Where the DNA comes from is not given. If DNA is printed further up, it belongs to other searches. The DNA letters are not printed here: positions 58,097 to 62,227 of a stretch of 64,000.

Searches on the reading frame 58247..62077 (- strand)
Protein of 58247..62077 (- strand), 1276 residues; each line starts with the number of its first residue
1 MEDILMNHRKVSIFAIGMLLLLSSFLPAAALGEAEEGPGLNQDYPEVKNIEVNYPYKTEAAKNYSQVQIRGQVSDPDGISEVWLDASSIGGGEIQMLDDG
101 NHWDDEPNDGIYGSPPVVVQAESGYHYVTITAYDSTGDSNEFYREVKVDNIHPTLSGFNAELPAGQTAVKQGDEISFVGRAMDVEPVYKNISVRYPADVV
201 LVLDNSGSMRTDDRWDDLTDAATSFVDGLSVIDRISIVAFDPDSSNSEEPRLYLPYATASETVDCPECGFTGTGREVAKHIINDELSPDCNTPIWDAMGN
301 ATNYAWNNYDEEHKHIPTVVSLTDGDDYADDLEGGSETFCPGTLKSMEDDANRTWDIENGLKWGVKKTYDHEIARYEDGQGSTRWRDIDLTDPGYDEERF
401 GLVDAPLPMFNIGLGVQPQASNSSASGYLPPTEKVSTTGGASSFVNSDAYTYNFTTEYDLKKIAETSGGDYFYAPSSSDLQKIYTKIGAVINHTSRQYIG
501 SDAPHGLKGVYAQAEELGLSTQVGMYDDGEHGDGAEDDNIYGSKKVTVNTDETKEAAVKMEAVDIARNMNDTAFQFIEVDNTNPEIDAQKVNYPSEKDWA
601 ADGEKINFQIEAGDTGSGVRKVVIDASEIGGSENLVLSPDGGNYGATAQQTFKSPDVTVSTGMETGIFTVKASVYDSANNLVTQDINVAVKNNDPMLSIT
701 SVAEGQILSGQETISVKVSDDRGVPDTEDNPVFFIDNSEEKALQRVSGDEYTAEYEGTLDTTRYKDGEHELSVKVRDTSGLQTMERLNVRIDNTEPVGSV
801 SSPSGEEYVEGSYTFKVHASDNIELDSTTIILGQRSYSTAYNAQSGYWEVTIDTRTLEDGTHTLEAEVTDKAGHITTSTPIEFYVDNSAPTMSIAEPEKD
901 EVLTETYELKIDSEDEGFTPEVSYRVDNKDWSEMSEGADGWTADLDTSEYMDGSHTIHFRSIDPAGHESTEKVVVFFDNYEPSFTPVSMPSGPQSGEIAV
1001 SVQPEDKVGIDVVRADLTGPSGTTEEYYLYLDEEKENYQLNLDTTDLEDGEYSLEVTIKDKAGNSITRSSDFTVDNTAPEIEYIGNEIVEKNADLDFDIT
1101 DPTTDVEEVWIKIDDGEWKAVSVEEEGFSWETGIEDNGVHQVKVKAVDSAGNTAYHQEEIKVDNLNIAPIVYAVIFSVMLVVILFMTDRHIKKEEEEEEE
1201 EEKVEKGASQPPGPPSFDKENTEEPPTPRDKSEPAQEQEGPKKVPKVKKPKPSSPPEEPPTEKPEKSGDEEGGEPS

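Call 16: search_protein_families(library=pfam, proteins=[window:58247-62077:-], max_evalue=0.001)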
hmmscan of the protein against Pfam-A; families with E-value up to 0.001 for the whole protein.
window:58247-62077:- (1276 aa): 8 families
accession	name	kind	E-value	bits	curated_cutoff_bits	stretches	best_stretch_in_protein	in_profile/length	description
PF19077.6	Big_13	-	2.5e-29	102.2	27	3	816-887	34-102/102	Bacterial Ig-like domain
PF17957.7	Big_7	-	1.2e-27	96.7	24.1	2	796-866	1-70/70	Bacterial Ig domain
PF13750.12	Big_3_3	-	5.4e-09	36.3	27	0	848-902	3-60/157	Bacterial Ig-like domain (group 3)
PF12245.14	Big_3_2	-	2.2e-08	34.7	23.3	0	1005-1076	42-122/122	Bacterial Ig-like domain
PF13519.12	VWA_2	-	1.5e-06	29.2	27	1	199-243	1-48/107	von Willebrand factor type A domain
PF15418.12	DUF4625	-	0.00034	21.3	27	0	1033-1070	86-126/131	Domain of unknown function (DUF4625)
PF22091.2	DUF6941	-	0.00067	20.4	27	0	1129-1161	42-76/125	Family of unknown function (DUF6941)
PF00092.34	VWA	-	0.00078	20.1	23.8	0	198-241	1-46/174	von Willebrand factor type A domain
